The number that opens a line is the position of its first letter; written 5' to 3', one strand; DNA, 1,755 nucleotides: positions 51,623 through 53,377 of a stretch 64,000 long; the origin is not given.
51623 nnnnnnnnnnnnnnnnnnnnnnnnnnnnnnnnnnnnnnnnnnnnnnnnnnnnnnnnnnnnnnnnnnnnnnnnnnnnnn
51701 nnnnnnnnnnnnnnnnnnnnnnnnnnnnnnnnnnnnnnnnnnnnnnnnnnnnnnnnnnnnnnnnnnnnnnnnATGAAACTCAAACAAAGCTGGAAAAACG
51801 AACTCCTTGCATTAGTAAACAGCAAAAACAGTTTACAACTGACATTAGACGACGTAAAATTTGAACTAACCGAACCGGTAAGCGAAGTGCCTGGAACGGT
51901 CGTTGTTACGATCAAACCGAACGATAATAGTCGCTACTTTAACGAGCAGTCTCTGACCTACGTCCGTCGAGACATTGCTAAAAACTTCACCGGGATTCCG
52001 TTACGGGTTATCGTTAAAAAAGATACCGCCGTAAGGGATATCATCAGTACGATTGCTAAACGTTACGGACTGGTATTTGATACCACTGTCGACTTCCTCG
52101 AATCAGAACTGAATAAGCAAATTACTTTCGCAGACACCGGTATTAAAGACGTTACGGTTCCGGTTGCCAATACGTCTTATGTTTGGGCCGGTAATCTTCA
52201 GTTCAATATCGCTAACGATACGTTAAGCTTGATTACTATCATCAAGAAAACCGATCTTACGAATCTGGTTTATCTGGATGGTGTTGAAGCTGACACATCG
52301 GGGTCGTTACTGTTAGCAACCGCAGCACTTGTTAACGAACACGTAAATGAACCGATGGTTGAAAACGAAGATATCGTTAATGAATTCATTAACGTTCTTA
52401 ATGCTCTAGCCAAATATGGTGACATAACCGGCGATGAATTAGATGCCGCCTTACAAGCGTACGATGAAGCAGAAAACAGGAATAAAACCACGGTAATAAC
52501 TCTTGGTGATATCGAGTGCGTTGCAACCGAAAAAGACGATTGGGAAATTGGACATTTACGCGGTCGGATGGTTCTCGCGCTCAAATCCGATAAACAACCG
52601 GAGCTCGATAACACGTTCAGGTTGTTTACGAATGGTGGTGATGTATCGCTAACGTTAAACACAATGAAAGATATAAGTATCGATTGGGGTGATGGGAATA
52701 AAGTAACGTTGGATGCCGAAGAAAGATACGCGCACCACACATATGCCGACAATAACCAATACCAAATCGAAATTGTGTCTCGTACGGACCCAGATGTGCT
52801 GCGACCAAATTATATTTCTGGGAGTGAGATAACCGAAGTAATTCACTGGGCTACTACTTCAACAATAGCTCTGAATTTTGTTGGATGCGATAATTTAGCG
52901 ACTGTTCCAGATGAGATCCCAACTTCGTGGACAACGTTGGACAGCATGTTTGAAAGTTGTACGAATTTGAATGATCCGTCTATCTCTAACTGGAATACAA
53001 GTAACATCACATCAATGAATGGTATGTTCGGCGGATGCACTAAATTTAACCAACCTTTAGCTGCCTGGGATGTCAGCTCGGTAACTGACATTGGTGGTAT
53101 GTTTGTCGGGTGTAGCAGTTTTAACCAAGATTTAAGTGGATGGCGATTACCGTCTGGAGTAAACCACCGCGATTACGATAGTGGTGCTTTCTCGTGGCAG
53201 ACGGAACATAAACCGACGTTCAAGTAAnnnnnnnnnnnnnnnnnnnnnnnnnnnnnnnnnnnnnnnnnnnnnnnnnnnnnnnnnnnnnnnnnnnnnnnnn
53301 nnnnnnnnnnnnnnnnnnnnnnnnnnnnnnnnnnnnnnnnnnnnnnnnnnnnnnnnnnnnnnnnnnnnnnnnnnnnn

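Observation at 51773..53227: Tail-fibre paralog family with DUF285 and PKD-like modules, one copy displaced into the helicase locus on the opposite strand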

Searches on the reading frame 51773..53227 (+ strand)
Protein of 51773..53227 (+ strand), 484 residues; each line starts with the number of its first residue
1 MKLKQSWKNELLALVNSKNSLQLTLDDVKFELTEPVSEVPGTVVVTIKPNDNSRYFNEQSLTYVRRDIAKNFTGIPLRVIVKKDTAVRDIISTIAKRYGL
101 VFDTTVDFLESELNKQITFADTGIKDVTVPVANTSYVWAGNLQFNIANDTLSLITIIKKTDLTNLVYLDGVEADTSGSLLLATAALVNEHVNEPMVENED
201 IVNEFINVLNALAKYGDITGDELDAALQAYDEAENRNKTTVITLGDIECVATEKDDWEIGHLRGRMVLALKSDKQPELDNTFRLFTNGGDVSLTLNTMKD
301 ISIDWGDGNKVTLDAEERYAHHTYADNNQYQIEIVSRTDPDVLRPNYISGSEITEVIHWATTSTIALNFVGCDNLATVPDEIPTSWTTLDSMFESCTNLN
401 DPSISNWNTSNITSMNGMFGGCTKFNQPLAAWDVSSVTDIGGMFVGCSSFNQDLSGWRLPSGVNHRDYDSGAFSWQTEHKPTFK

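Call 3: search_protein_families(library=pfam, proteins=[window:51773-53227:+], max_evalue=0.1)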
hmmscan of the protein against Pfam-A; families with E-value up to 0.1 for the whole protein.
window:51773-53227:+ (484 aa): 3 families
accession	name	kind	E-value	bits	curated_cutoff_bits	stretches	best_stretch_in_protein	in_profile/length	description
PF25613.1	DUF7941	-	6.6e-26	91.8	27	1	4-187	5-193/276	Family of unknown function (DUF7941)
PF03382.20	DUF285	-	1.8e-25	89.4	25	1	387-465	26-103/120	Mycoplasma protein of unknown function, DUF285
PF11976.14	Rad60-SLD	-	0.034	14.4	23.8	1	77-126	13-64/72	Ubiquitin-2 like Rad60 SUMO-like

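Call 6: search_dna_similar(query=window:51773-53227:+, collection=phages, mode=protein, max_rows=60)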
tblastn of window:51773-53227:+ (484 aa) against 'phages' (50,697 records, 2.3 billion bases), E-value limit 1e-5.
Records with a match: 34; places in all: 50; records where one place covers at least 80% of the query: 2.
Best place of each record, by identity: 60-80% 2; <60% 32.
By first word of the organism name: Aeromonas 7; Serratia 4; Vibrio 3; Escherichia 2; Edwardsiella 2; Sphingomonas 2; Erwinia 2; Alishewanella 2; Pseudomonas 2; Klebsiella 2; and 6 more.
By host as written in the record: Aeromonas hydrophila 7; - 3; Escherichia coli 2; Edwardsiella tarda ATCC 15941 2; Sphingomonas paucimobilis, Felix d'Herelle Reference Center for Phages host ... 2; Erwinia billingiae 2; Serratia sp. ATCC 39006 2; Alishewanella sp. SMS8 2; and 9 more.
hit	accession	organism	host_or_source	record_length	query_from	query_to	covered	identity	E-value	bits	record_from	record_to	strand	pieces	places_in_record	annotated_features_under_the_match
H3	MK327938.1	Escherichia phage vB_EcoM_Goslar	Escherichia coli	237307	1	483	100%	60.4%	6e-173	545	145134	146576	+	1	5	hypothetical protein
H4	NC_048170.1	Escherichia phage vB_EcoM_Goslar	Escherichia coli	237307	1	483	100%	60.4%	6e-173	545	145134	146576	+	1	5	BspA family leucine-rich repeat surface protein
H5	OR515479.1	Citrobacter phage Tr1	Citrobacter sp. JL 978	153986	295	479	38%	31.7%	6e-10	68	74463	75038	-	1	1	hypothetical protein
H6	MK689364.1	Edwardsiella phage pEt-SU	Edwardsiella tarda ATCC 15941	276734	283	459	37%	30.0%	1e-7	61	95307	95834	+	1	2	BspA family leucine rich repeat surface protein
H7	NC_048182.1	Edwardsiella phage pEt-SU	Edwardsiella tarda ATCC 15941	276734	283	459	37%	30.0%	1e-7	61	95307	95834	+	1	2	BspA family leucine rich repeat surface protein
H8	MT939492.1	Xanthomonas phage Xoo-sp14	Xanthomonas oryzae pv. oryzae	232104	1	171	35%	30.5%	1e-6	57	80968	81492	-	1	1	putative virion structural protein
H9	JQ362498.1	Sphingomonas phage PAU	Sphingomonas paucimobilis, Felix ...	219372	300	459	33%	32.4%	1e-6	57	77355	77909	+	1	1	103: gp103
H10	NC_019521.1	Sphingomonas phage PAU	Sphingomonas paucimobilis, Felix ...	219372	300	459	33%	32.4%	1e-6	57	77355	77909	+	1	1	103: gp103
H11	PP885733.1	Pantoea phage Survivor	Pantoea sp.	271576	283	457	36%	29.2%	3e-6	56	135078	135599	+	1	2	hypothetical protein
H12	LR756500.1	uncultured phage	metagenomic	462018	303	472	35%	29.5%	6e-7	58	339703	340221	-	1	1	record has no annotation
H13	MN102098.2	Aeromonas phage D3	Aeromonas hydrophila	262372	339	472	28%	36.7%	6e-8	118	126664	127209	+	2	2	hypothetical protein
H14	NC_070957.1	Aeromonas phage D3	Aeromonas hydrophila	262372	339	472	28%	36.7%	6e-8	118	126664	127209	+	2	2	hypothetical protein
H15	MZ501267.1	Erwinia phage AH04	Erwinia billingiae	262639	283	457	36%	26.8%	1e-6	57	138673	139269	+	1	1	144: hypothetical protein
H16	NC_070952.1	Erwinia phage AH04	Erwinia billingiae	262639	283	457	36%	26.8%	1e-6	57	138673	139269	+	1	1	144: hypothetical protein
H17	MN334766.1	Serratia phage PCH45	Serratia sp. ATCC 39006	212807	7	175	35%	27.6%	2e-10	70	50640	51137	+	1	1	hypothetical protein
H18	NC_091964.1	Serratia phage PCH45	Serratia sp. ATCC 39006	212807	7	175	35%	27.6%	2e-10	70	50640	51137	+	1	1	hypothetical protein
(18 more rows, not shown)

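Call 23: find_homologous_proteins(query=window:51773-53227:+, max_evalue=0.00001)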
Query window:51773-53227:+ (484 aa): 342 proteins with E <= 0.00001 among 8000 candidates; the best 120 are listed.
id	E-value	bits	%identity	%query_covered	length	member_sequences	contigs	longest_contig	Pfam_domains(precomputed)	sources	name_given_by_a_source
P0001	0.0e+0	1092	100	100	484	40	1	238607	PF25613.2,PF03382.21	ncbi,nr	ncbi:BspA family leucine-rich repeat surface protein [Escherichia coli]|nr:BspA family leucine-rich 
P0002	2.9e-290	981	92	100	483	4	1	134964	PF25613.2,PF03382.21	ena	-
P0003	1.2e-264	897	82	100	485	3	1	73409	PF25613.2,PF03382.21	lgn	-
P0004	2.3e-208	711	66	100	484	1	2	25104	PF25613.2,PF03382.21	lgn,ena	-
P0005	7.7e-189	647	63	100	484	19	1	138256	PF25613.2,PF03382.21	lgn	-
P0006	1.7e-185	636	61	100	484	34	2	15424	PF25613.2,PF03382.21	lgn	-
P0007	3.4e-185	635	61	100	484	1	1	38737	PF25613.2,PF03382.21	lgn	-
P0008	7.3e-184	630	62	100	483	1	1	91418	PF25613.2,PF03382.21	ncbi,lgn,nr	ncbi:TPA: BspA family leucine-rich repeat surface protein [Enterobacter hormaechei]|nr:BspA family l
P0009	2.4e-183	629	61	100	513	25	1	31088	PF25613.2,PF03382.21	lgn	-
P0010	2.4e-183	629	60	100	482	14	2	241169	PF25613.2,PF03382.21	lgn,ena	-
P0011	6.6e-183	627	61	100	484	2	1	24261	PF25613.2,PF03382.21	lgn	-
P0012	7.8e-183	627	61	100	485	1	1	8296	PF25613.2,PF03382.21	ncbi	-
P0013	1.6e-182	626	61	100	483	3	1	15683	PF25613.2,PF03382.21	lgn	-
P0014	1.9e-182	626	61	100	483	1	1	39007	PF25613.2,PF03382.21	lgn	-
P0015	2.5e-182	625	60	100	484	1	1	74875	PF25613.2,PF03382.21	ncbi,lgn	-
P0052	7.9e-177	607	59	100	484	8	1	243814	PF25613.2,PF03382.21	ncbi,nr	ncbi:BspA family leucine-rich repeat surface protein [Shigella sonnei]|nr:BspA family leucine-rich r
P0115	1.8e-69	253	27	98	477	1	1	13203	PF25613.2,PF03382.21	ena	-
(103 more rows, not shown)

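Call 31: get_annotated_region(hit=H18, flank=7000)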
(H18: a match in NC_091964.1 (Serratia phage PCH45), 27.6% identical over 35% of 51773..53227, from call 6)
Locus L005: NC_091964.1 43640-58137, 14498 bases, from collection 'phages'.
description: Serratia phage PCH45, complete genome.
organism: Serratia phage PCH45 (NCBI taxid 2608368)
taxonomy: Viruses; Duplodnaviria; Heunggongvirae; Uroviricota; Caudoviricetes
host: Serratia sp. ATCC 39006; source: water sewage sample; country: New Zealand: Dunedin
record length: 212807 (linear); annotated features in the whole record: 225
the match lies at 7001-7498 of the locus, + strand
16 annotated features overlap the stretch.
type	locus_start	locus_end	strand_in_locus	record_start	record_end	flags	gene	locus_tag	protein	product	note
CDS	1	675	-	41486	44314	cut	-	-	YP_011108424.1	hypothetical protein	-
CDS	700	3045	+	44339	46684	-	-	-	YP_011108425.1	hypothetical protein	-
CDS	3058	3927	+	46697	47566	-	-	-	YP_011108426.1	hypothetical protein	-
CDS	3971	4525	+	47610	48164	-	-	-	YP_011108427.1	hypothetical protein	-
CDS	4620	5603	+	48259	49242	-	-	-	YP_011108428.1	hypothetical protein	-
CDS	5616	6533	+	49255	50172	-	-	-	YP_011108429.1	hypothetical protein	-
CDS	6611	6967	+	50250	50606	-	-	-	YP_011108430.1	hypothetical protein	-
CDS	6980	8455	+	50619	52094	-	-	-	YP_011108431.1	hypothetical protein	-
CDS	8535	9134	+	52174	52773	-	-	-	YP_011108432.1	hypothetical protein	-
CDS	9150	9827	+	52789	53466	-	-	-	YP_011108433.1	hypothetical protein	-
CDS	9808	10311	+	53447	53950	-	-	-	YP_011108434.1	hypothetical protein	-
CDS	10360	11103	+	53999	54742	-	-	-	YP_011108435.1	hypothetical protein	-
CDS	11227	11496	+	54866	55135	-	-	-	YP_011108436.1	hypothetical protein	-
CDS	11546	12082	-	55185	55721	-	-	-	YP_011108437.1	hypothetical protein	-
CDS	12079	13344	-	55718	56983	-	-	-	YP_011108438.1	hypothetical protein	-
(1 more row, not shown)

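Call 36: search_protein_families(library=pfam, proteins=[L005:6980-8455:+], max_evalue=0.01)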
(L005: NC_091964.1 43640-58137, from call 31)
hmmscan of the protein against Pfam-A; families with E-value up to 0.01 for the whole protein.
L005:6980-8455:+ (491 aa): 1 family
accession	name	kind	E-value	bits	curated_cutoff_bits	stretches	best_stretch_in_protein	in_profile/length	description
PF25613.1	DUF7941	-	4e-16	59.7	27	1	60-270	67-274/276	Family of unknown function (DUF7941)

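Call 39: predict_structure(alignment_id=A2)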
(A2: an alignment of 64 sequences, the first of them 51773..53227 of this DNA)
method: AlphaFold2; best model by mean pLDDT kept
length: 484 residues; sequences in the alignment: 64
mean_pLDDT: 84.8   pTM: 0.50
mean pLDDT of the five models: 84.8, 80.1, 77.7, 74.7, 74.5
residues with pLDDT >= 90: 179; 70-90: 248; 50-70: 54; < 50: 3
segments of 3 or more residues with pLDDT < 50: 166-168
pLDDT, mean of each block of 10 residues (from residue 1): 73 82 86 64 80 74 78 76 84 78 68 84 82 76 85 71 55 66 78 74 86 85 88 79 82 87 87 70 96 92 96 89 96 90 83 95 91 96 93 97 96 97 97 97 98 96 96 97 90
secondary structure, 60 per line:
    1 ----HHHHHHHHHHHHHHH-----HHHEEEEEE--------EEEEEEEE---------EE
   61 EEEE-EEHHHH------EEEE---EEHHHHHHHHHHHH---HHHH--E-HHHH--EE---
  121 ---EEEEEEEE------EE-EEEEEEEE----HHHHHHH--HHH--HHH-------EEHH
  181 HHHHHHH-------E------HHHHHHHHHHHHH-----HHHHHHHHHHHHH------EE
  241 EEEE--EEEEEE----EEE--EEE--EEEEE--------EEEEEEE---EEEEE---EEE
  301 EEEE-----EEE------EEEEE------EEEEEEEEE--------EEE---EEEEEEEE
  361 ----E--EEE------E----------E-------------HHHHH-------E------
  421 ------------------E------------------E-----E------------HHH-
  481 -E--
elements in order: H5-19 E28-33 E42-49 E59-64 H68-71 E78-81 H87-98 H102-105 H110-113 E124-131 E141-148 H153-159 H179-187 H202-214 H220-232 E239-244 E247-252 E257-259 E262-264 E267-271 E280-286 E290-294 E298-304 E310-312 E319-323 E330-338 E347-349 E353-360 E368-370 H402-406

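Call 41: fold_search(model_id=the predicted structure, library=pdb)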
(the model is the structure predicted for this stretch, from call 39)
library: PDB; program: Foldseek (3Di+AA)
matches with E <= 10: 675; with E <= 0.001: 1
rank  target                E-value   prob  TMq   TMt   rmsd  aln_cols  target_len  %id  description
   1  9xqd_0                8.0e-05  1.00  0.20  0.52   5.3       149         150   21  The structure of outer peripheral region in the phage phiKZ baseplate complex (released 2026-02-11)
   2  2g9f                  8.0e-02  0.54  0.10  0.22  11.6       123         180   10  Crystal structure of intein-tagged mouse PNGase C-terminal domain (released 2006-10-24)
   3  2g9g                  8.4e-02  0.51  0.10  0.21  11.7       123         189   10  Crystal structure of His-tagged mouse PNGase C-terminal domain (released 2006-10-24)
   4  6f0w_A                1.1e-01  0.07  0.06  0.11  22.6       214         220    9  prolyl hydroxylase in complex with hypoxia inducible factor oxygen degradation domain peptide fragment from Trichoplax (released 2018-10-03)
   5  5la9_A                1.3e-01  0.06  0.06  0.11  22.2       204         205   10  HIF prolyl hydroxylase 2 (PHD2-R281C/V314C) cross-linked to HIF-1alpha NODD-L397C/D412C and N-oxalylglycine (NOG) (com (released 2016-08-31)
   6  3gbf                  1.9e-01  0.04  0.08  0.09  32.4       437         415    8  Phpd with cadmium complexed with hydroethylphosphonate (HEP) (released 2009-06-09)
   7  4yar                  2.0e-01  0.06  0.08  0.09  28.0       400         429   10  2-Hydroxyethylphosphonate dioxygenase (HEPD) E176H (released 2015-03-04)
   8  7eym_A                2.3e-01  0.20  0.08  0.28  14.9       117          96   14  Crystal structure of Vibrio cholerae ppnP (released 2022-02-09)
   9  5u58_C                2.3e-01  0.08  0.06  0.15  17.0       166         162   11  Psf4 in complex with Fe2+ and (R)-2-HPP (released 2017-01-04)
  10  5gja_H                2.3e-01  0.04  0.06  0.09  23.7       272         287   10  Crystal structure of Arabidopsis thaliana ACO2 in complex with 2-PA (released 2017-05-10)
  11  5u5d_D                2.7e-01  0.07  0.06  0.14  17.5       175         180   12  Psf4 in complex with Mn2+ and (R)-2-HPP (released 2017-01-04)
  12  3g7d                  3.2e-01  0.03  0.08  0.09  32.1       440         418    8  Native PhpD with Cadmium Atoms (released 2009-06-09)
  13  5cyy_A                3.4e-01  0.84  0.12  0.16  11.5        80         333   18  Structure of the C-terminal domains of DipZ from Mycobacterium tuberculosis (released 2016-01-13)
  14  3oui                  3.4e-01  0.06  0.06  0.13  20.1       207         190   11  PHD2-R717 with 40787422 (released 2010-12-01)
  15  2hyx_A                3.5e-01  0.80  0.11  0.16  11.5        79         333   18  Structure of the C-terminal domain of DipZ from Mycobacterium tuberculosis (released 2007-07-17)
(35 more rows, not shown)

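Call 48: search_protein_families(library=phrogs, proteins=[window:51773-53227:+], max_evalue=0.001)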
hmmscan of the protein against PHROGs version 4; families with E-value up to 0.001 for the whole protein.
window:51773-53227:+ (484 aa): 7 families
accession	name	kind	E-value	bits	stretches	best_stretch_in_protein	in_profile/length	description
phrog_1037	-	head and packaging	5.8e-22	79.4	1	3-177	6-180/290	virion structural protein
phrog_17273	-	unknown function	2.6e-20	72.4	1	321-459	1101-1234/1713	-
phrog_22899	-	unknown function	2.3e-16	59.3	1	387-466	287-365/1857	-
phrog_2935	-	head and packaging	2.1e-15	57.6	1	2-175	6-177/180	virion structural protein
phrog_3649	-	unknown function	1e-11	45.5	1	384-464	242-319/375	-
phrog_35701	-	unknown function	6.4e-06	27.1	1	418-482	1-73/78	-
phrog_20688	-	unknown function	9.3e-06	26.3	1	33-163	25-149/253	-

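Call 49: search_protein_families(library=ncbifam, proteins=[window:51773-53227:+], max_evalue=0.001)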
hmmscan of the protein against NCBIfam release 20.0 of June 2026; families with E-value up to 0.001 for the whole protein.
window:51773-53227:+ (484 aa): 2 families
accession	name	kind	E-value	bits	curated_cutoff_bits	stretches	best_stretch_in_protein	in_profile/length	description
NF045896.1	Mbov_0838_LP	exception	3.9e-17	62.3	500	1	385-458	296-368/433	Mbov_0838 family PARCEL repeat surface lipoprotein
TIGR02167.2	Liste_lipo_26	repeat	4.9e-14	51.7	30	2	392-417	1-26/26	PARCEL repeat-containing surface protein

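Call 61: find_encoding_contigs(protein=P0005, flank=6000, max_places=2)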
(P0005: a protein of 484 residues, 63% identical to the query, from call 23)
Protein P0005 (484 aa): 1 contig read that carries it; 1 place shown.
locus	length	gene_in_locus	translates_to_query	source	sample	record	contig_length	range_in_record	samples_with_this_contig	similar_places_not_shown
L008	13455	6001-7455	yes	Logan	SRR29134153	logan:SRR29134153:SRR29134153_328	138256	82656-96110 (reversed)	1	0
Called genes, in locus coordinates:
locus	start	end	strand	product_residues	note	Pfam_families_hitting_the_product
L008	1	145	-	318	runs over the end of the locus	-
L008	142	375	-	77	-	-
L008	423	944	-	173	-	-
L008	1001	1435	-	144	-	-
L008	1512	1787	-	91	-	-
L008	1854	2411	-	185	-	PF12850:Metallophos_2 (weak)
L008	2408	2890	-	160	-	-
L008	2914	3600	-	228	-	PF01966:HD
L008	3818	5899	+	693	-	PF13401:AAA_22 (faint), PF00176:SNF2-rel_dom, PF00270:DEAD (weak), PF04851:ResIII, PF00271:Helicase_C (weak)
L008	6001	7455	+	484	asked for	PF25613:DUF7941, PF03382:DUF285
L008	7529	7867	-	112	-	-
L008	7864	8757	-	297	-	-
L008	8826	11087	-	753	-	-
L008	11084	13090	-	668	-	-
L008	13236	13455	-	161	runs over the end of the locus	-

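Call 62: find_encoding_contigs(protein=P0001, flank=3000, max_places=2)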
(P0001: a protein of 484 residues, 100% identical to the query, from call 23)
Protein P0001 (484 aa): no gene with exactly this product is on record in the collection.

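Call 77: search_solved_structures(query=A2, max_evalue=1, show_alignments=2)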
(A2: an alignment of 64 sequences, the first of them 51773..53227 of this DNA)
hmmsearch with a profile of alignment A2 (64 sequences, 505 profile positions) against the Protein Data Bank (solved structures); distinct sequences matched with E-value up to 1: 1.
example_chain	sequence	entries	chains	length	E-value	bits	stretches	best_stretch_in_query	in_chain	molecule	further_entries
3hyl_A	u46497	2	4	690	0.32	12.9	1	230-314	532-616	Transketolase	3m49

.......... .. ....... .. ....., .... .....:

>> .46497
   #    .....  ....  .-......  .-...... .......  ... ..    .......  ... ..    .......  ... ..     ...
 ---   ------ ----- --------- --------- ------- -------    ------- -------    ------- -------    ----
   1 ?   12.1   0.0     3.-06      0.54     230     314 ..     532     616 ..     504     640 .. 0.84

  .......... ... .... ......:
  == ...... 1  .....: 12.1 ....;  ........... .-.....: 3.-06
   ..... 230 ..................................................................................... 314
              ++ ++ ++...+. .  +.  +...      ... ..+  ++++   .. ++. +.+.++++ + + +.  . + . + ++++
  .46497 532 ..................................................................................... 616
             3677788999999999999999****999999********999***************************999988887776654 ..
